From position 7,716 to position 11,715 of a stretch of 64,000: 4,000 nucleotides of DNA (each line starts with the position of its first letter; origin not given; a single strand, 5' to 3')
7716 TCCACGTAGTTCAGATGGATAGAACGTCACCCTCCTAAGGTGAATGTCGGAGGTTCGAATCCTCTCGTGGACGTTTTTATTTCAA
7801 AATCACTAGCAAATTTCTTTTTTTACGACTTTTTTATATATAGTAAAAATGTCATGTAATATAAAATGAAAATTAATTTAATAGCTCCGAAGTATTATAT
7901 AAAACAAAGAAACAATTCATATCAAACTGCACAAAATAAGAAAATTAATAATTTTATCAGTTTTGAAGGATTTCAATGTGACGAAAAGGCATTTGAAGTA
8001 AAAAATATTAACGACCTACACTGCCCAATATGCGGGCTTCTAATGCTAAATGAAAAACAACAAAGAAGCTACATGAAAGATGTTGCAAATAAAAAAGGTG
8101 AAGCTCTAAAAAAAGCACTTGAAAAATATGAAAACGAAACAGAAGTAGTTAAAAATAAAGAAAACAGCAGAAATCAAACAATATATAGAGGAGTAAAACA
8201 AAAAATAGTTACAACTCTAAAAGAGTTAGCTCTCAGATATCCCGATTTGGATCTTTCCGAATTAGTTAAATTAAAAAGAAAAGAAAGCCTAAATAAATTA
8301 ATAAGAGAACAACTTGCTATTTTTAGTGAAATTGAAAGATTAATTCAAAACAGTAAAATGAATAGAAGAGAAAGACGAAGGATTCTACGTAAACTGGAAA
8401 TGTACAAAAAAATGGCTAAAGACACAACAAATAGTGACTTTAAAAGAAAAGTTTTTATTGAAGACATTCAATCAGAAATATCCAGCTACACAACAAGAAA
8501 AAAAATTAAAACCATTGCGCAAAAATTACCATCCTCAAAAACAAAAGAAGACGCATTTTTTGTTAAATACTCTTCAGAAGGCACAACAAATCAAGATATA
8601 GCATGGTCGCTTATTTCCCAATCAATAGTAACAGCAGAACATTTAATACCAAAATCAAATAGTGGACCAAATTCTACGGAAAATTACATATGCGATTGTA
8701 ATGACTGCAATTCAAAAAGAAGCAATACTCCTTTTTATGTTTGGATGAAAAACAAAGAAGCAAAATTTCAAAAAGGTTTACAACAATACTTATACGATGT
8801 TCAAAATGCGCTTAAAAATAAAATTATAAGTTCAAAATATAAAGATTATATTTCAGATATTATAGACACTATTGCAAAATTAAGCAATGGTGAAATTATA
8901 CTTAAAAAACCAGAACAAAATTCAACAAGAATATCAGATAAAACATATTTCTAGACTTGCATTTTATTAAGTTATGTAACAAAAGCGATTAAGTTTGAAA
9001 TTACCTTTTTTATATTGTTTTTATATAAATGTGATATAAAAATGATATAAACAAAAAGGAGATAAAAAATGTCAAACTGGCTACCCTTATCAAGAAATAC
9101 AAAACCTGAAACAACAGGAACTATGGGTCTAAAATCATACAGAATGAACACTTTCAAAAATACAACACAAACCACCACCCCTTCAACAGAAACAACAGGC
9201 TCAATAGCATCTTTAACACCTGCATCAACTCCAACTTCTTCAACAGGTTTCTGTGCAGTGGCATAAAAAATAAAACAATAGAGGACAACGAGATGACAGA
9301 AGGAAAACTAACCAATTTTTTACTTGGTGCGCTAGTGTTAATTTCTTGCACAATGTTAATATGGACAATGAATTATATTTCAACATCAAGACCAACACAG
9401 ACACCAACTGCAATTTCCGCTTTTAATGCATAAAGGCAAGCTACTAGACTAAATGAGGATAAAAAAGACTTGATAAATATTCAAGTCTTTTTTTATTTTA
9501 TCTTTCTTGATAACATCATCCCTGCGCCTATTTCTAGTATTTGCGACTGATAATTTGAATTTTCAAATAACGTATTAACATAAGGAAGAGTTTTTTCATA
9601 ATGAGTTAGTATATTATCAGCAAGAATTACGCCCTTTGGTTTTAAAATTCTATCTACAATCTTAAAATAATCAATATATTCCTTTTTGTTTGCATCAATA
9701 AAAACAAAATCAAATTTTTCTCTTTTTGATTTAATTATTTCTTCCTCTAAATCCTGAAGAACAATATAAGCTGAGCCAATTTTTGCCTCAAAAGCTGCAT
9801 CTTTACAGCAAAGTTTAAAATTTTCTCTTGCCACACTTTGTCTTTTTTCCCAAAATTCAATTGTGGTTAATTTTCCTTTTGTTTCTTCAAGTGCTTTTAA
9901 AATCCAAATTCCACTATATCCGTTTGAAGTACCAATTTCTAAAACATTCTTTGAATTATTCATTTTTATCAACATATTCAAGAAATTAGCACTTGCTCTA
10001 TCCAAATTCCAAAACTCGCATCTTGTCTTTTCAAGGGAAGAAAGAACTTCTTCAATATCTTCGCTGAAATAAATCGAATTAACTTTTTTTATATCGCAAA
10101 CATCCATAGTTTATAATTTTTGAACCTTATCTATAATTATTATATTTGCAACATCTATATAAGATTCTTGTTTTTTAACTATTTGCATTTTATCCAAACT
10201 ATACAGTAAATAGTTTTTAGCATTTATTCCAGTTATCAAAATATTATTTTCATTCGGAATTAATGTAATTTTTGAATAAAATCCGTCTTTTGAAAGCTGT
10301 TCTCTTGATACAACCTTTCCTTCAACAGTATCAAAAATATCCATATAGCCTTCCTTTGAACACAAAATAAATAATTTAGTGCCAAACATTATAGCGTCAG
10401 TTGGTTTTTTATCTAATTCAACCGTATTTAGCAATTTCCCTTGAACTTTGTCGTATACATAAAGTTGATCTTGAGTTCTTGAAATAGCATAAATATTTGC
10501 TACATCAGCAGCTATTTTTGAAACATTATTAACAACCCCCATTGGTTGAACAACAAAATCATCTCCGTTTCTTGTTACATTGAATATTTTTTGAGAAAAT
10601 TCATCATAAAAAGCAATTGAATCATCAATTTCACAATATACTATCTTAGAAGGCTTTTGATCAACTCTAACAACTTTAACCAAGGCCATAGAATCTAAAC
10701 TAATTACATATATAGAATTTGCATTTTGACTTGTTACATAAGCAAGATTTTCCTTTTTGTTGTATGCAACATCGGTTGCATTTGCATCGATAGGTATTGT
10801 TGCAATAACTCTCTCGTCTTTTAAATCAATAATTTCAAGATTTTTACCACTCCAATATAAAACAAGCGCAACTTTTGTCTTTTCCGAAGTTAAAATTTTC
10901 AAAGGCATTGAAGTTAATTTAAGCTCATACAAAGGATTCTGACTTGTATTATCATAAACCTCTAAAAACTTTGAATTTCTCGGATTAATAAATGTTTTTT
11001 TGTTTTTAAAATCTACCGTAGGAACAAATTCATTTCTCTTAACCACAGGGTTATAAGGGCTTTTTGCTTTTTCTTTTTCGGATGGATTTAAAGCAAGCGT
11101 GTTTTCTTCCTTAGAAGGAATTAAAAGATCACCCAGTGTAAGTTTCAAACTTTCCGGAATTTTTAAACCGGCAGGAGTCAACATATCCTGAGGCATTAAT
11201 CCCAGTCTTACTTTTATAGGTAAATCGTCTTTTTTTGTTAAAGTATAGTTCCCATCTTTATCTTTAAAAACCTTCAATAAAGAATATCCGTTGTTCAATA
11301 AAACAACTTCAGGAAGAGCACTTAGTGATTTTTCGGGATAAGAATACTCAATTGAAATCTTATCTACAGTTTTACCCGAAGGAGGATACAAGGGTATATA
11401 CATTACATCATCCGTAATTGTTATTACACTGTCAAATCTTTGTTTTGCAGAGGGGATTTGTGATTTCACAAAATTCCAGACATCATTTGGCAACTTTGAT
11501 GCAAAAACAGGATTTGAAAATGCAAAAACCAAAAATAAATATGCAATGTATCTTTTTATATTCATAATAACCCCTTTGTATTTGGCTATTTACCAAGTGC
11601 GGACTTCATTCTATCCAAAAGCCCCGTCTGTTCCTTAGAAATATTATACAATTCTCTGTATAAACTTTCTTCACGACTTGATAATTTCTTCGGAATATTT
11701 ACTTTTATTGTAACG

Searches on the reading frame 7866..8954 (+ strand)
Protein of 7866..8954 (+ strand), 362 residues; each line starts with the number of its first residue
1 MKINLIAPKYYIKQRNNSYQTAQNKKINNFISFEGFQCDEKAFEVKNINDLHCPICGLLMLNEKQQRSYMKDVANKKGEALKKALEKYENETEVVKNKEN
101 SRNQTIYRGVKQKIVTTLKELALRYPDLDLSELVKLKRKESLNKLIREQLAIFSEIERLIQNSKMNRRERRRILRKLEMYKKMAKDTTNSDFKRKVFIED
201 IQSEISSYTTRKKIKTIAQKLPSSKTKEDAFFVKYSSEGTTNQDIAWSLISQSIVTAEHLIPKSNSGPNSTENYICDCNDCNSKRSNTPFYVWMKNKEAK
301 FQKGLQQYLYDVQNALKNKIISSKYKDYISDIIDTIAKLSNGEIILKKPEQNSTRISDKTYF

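Call 3: search_protein_families(library=pfam, proteins=[window:7866-8954:+], max_evalue=0.01)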
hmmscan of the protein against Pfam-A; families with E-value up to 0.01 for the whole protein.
window:7866-8954:+ (362 aa): 3 families
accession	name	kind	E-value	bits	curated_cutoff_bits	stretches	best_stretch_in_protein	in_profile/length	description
PF01844.29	HNH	-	5.6e-05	23.6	21.4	1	255-287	14-46/47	HNH endonuclease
PF14279.12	HNH_5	-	0.00011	22.4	27.5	1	254-284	12-42/56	HNH endonuclease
PF16494.10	Na_Ca_ex_C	-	0.0015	19.5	25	1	88-144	52-103/137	C-terminal extension of sodium/calcium exchanger domain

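Call 4: search_protein_families(library=ncbifam, proteins=[window:7866-8954:+], max_evalue=0.01)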
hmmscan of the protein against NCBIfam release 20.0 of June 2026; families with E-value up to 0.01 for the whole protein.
window:7866-8954:+ (362 aa): 3 families
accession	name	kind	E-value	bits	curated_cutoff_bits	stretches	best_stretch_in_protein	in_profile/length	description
NF040563.1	guided_IscB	equivalog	3.7e-06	26.3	175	1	251-325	201-274/314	RNA-guided endonuclease IscB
NF049971.1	CRISPR_Cas9d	exception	1.4e-05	24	375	1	255-324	563-634/986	type II CRISPR RNA-guided endonuclease Cas9d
TIGR00845.1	caca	equivalog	0.002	15.9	679.85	1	76-239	275-436/921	sodium/calcium exchanger 1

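Call 59: search_protein_families(library=padloc, proteins=[window:7866-8954:+], max_evalue=0.01)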
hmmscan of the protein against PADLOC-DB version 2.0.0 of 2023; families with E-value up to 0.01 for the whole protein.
window:7866-8954:+ (362 aa): 1 family
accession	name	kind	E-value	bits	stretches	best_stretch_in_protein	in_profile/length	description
PDLC04447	PDC-M14A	-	0.0042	15.5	1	34-101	27-99/152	-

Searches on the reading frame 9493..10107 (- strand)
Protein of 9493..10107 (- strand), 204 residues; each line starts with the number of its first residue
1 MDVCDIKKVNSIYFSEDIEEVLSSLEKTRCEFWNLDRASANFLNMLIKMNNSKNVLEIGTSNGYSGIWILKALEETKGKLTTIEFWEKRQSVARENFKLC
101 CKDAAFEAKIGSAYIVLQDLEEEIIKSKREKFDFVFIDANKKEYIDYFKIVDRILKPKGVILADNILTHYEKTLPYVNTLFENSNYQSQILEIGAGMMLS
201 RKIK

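Call 53: search_protein_families(library=pfam, proteins=[window:9493-10107:-], max_evalue=0.05)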
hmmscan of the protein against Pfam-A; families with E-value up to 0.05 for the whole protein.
window:9493-10107:- (204 aa): 9 families
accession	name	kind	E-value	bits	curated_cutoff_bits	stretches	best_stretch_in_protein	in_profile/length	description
PF01596.23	Methyltransf_3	-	4.3e-27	95.2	22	1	16-169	9-158/204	O-methyltransferase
PF13578.12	Methyltransf_24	-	8.3e-14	52.8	26.3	1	56-166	1-105/105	Methyltransferase domain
PF13847.12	Methyltransf_31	-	0.00013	22.1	27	1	51-172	3-118/145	Methyltransferase domain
PF08704.16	GCD14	-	0.00023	21.4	26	1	42-98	31-86/247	tRNA methyltransferase complex GCD14 subunit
PF01135.25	PCMT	-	0.00024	21.4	20.3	1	40-98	63-119/210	Protein-L-isoaspartate(D-aspartate) O-methyltransferase (PCMT)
PF13649.12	Methyltransf_25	-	0.0014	19.7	27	1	55-159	1-97/97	Methyltransferase domain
PF02353.26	CMAS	-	0.01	15.6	27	1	48-174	59-175/273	Mycolic acid cyclopropane synthetase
PF10294.15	Methyltransf_16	-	0.019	15.2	21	0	31-99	20-91/174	Lysine methyltransferase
PF05175.20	MTS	-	0.025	14.7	23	1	35-97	16-75/170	Methyltransferase small domain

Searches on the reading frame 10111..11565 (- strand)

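Call 53: search_protein_families(library=pfam, proteins=[window:10111-11565:-], max_evalue=0.05)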
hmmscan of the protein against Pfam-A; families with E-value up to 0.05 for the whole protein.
window:10111-11565:- (484 aa): 6 families
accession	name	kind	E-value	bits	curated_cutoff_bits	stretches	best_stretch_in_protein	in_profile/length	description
PF25172.1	Beta-prop_WDR3_2nd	-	4.5e-07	29.8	140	1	350-473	4-125/293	WDR3 second beta-propeller domain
PF25174.1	Beta-prop_THOC3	-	1.1e-06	28.3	305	1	183-305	51-173/272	THOC3 beta-propeller domain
PF24807.1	WD40_CDC20-Fz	-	0.00015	21.6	200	0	315-459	29-166/292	CDC20/Fizzy WD40 domain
PF25171.1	Beta-prop_WDR36-Utp21_1st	-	0.0003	20.8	80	0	353-445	159-253/266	WDR36/Utp21 first beta-propeller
PF23414.1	Beta-prop_EML_2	-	0.00062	19.7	90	0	241-312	20-91/266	Echinoderm microtubule-associated protein second beta-propeller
PF04053.20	B-prop_COPA_B_2nd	-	0.0029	17.6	57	1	261-387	31-149/248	COPA/B second beta-propeller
